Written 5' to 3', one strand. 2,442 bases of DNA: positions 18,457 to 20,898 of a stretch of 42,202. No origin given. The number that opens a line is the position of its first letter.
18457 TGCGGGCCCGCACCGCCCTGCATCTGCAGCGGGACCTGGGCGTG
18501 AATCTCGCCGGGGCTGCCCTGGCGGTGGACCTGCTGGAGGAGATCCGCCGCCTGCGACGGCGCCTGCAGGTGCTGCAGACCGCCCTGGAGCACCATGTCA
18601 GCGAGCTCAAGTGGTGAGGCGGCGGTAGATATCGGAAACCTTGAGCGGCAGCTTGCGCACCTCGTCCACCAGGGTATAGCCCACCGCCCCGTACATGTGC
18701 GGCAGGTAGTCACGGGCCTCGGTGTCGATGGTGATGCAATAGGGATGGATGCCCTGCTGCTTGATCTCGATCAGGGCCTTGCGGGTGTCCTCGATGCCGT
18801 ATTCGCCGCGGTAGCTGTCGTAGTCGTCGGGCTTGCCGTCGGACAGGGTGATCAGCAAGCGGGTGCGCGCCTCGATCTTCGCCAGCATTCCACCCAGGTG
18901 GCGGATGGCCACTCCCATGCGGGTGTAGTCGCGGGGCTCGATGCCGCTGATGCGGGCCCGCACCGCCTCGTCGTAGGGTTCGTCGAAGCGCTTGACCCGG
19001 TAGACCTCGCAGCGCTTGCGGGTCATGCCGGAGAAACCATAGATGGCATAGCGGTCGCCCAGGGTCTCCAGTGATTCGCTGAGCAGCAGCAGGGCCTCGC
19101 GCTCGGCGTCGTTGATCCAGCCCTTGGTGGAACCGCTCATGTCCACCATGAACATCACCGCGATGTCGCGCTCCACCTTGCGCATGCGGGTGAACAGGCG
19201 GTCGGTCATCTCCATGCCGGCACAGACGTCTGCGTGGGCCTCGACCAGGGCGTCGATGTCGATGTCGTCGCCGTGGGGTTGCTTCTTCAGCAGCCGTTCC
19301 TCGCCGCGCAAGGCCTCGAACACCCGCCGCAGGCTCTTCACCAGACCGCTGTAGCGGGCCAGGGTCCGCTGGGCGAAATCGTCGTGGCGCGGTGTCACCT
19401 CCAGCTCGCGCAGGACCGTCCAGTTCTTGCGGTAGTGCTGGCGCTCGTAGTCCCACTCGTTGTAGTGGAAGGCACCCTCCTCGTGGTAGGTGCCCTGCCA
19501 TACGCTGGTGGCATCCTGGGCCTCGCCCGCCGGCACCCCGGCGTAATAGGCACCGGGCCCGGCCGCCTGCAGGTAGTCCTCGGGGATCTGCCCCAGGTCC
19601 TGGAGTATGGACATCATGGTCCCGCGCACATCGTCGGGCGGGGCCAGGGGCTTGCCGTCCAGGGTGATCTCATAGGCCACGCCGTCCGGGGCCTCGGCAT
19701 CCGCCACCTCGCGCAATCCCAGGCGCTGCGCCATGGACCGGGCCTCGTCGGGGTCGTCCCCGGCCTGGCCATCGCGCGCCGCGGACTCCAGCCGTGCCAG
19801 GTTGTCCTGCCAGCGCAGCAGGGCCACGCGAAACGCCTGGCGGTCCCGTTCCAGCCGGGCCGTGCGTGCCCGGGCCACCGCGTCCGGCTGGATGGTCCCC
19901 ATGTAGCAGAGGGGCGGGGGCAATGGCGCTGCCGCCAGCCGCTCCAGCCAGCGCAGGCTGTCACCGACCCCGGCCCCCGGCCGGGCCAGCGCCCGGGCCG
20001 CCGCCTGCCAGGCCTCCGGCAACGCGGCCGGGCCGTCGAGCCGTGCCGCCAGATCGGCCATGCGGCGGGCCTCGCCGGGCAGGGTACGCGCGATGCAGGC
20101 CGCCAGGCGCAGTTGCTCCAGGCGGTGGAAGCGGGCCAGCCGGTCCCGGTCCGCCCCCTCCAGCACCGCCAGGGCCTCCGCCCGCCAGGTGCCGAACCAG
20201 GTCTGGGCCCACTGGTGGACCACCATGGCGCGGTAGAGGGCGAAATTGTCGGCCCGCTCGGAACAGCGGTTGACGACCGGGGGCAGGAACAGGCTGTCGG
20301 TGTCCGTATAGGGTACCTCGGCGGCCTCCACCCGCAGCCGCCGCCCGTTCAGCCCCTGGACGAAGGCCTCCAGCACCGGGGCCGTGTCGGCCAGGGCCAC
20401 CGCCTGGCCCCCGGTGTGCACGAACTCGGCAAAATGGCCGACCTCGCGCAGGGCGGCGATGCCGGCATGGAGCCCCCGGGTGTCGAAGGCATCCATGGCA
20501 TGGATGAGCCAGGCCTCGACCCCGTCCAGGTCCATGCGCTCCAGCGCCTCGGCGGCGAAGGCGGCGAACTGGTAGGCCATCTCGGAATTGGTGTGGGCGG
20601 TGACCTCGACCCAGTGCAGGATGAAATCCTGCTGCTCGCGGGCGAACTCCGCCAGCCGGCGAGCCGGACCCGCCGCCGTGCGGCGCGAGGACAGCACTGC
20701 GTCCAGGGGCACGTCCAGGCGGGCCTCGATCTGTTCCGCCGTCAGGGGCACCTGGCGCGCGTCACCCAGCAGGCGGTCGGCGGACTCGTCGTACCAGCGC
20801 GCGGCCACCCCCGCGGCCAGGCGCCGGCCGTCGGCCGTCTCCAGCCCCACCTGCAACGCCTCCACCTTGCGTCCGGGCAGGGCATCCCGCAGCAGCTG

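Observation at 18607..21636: CbbO/NorD-type VWA protein with an in-frame, apparently degenerate SAM-methyltransferase module at its N-terminus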

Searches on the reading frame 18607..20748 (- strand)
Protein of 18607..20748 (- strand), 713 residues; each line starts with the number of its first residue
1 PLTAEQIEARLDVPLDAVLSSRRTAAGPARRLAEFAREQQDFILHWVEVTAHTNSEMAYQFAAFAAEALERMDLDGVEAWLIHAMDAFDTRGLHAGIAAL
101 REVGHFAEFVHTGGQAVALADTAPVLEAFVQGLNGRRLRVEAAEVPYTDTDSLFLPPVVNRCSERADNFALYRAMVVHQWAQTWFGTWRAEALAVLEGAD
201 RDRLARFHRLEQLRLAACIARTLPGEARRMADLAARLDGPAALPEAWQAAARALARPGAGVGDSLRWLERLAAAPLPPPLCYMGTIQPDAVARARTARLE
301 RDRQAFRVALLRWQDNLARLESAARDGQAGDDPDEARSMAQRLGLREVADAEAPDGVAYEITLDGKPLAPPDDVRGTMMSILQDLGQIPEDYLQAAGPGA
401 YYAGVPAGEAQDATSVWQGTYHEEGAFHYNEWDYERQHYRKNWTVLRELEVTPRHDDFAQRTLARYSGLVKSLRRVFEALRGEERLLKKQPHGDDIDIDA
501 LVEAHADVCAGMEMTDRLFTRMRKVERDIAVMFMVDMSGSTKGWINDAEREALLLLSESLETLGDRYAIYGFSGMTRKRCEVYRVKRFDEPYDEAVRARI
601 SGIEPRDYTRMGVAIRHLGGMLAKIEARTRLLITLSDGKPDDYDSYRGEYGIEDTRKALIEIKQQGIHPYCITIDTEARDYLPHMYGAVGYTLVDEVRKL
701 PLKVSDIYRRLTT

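Call 8: search_protein_families(library=pfam, proteins=[window:18607-20745:-], max_evalue=0.1)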
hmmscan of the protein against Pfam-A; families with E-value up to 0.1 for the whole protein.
window:18607-20745:- (712 aa): 1 family
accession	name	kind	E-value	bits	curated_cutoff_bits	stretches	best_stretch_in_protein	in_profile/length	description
PF13519.12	VWA_2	-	1.6e-05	25.9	27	1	530-637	1-106/107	von Willebrand factor type A domain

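Call 75: search_dna_similar(query=window:18607-20748:-, collection=plasmids, mode=protein, max_rows=25)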
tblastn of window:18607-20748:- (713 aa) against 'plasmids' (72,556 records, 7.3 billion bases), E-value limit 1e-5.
Records with a match: 258; places in all: 276; records where one place covers at least 80% of the query: 0.
Best place of each record, by identity: <60% 258.
By first word of the organism name: Phaeobacter 58; Sinorhizobium 50; Rhizobium 40; Azospirillum 20; Agrobacterium 18; Ensifer 9; Shinella 8; Roseibium 7; Ruegeria 4; Labrenzia 4; and 30 more.
By predicted mobility (MOB-suite, as given by PLSDB): non-mobilizable 183; conjugative 62; mobilizable 13.
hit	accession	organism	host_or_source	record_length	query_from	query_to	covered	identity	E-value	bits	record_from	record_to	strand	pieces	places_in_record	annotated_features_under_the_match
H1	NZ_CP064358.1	Miltoncostaea oceani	pure culture,marine sediment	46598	424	713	41%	44.3%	2e-52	204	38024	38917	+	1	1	VWA domain-containing protein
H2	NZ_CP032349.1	Azospirillum brasilense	soil sample,Agricultural field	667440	429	712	40%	42.3%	1e-48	192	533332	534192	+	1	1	VWA domain-containing protein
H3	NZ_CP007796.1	Azospirillum argentinense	Triticum aestivum L.,Root,wheat ...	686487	429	712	40%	42.2%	3e-48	191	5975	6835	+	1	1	VWA domain-containing protein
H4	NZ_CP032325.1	Azospirillum argentinense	soil sample,Agricultural field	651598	429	712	40%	42.2%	3e-48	191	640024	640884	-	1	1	VWA domain-containing protein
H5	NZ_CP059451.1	Azospirillum brasilense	Prokaryotes,soil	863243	429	712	40%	41.9%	6e-46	184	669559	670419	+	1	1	VWA domain-containing protein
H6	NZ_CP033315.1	Azospirillum brasilense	rhizosphere soil of Digitaria ...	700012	429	712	40%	41.9%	4e-44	179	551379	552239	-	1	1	VWA domain-containing protein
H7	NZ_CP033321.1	Azospirillum brasilense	rhizosphere soil of Cynodon ...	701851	429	712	40%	41.9%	4e-44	179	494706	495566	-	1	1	VWA domain-containing protein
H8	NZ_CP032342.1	Azospirillum brasilense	soil sample,Agricultural field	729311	429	712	40%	41.9%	4e-44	179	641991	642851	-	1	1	VWA domain-containing protein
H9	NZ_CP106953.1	Eleftheria terrae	soil sample,soil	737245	424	711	40%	41.2%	1e-51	202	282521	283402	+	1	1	VWA domain-containing protein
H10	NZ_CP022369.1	Azospirillum sp. TSH58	single cell,paddy soils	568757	429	712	40%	41.5%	8e-48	190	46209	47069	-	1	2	VWA domain-containing protein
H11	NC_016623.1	Azospirillum lipoferum 4B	-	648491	429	711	40%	41.5%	3e-47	189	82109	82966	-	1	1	VWA domain-containing protein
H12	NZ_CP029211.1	Aquabacterium olei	cell culture,soil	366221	425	711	40%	40.6%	4e-51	200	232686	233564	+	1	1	VWA domain-containing protein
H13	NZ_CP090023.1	Cereibacter azotoformans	cell culture,Aquaculture sediment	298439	324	708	54%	30.1%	2e-35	152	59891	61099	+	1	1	VWA domain-containing protein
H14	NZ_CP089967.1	Cereibacter azotoformans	Owen's River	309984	324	708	54%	30.1%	1e-34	150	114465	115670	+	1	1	VWA domain-containing protein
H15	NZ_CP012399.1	Chelatococcus sp. CO-6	whole organism,Shengli Oilfield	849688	425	711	40%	40.1%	1e-44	181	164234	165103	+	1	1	VWA domain-containing protein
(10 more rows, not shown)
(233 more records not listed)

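Call 86: search_protein_families(library=ncbifam, proteins=[window:18607-20748:-], max_evalue=0.00001)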
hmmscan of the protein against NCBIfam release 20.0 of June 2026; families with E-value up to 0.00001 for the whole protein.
window:18607-20748:- (713 aa): 0 families
